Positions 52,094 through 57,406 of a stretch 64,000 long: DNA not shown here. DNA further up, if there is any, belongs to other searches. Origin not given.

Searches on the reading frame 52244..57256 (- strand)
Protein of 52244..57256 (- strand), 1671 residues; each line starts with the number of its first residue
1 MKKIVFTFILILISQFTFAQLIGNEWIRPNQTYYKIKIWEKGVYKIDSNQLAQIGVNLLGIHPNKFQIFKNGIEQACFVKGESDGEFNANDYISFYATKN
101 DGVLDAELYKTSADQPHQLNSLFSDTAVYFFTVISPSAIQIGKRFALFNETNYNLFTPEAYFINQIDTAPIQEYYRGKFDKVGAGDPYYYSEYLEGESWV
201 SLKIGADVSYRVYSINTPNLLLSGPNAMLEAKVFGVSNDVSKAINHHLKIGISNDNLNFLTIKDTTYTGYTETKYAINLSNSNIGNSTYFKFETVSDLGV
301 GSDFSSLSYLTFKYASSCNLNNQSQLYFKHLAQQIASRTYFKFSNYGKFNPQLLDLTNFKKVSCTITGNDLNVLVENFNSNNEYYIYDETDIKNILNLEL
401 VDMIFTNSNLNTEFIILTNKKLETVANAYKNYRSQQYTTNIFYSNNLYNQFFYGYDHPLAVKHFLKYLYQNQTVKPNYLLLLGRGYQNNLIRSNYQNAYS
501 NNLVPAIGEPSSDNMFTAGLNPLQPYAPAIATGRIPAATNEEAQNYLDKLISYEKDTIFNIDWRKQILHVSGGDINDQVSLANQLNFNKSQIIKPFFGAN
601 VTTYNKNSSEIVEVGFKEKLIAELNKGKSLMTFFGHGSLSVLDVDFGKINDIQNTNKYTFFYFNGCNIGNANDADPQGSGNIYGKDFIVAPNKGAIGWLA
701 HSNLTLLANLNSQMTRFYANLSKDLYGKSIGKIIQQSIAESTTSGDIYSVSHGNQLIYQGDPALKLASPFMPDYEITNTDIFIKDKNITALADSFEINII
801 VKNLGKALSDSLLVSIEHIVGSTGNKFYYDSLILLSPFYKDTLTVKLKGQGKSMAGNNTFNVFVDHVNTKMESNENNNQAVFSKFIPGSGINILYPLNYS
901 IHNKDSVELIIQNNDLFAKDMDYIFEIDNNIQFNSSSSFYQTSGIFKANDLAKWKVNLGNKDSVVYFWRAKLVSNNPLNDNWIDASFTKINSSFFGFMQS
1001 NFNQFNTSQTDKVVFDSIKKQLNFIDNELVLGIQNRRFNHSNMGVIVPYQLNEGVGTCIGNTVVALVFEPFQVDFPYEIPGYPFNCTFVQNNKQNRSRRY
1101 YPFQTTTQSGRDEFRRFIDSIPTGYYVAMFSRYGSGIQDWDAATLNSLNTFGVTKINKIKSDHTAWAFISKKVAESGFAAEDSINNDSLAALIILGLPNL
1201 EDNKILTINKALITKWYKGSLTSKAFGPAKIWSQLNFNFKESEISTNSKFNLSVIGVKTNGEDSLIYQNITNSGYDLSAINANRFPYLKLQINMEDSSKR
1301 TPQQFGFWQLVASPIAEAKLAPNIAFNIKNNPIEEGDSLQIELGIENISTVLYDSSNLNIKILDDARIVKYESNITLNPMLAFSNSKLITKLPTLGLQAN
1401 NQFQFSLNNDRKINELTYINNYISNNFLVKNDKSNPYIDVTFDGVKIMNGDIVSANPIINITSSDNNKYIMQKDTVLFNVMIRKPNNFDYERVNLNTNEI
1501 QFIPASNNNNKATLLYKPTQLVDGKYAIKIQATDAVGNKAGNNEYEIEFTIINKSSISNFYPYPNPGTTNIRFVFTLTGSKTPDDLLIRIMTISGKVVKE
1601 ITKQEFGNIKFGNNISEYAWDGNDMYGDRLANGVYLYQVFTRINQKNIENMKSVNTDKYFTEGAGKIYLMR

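Call 88: search_protein_families(library=pfam, proteins=[window:52244-57256:-], max_evalue=0.00001)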
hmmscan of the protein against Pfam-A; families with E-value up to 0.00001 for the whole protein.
window:52244-57256:- (1671 aa): 2 families
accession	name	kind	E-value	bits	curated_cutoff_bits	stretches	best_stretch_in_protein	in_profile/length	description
PF01364.23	Peptidase_C25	-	4.8e-57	194.3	23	1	414-766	1-374/374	Peptidase family C25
PF15711.10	ILEI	-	8.4e-07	29.9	27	1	1091-1172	11-88/90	Interleukin-like EMT inducer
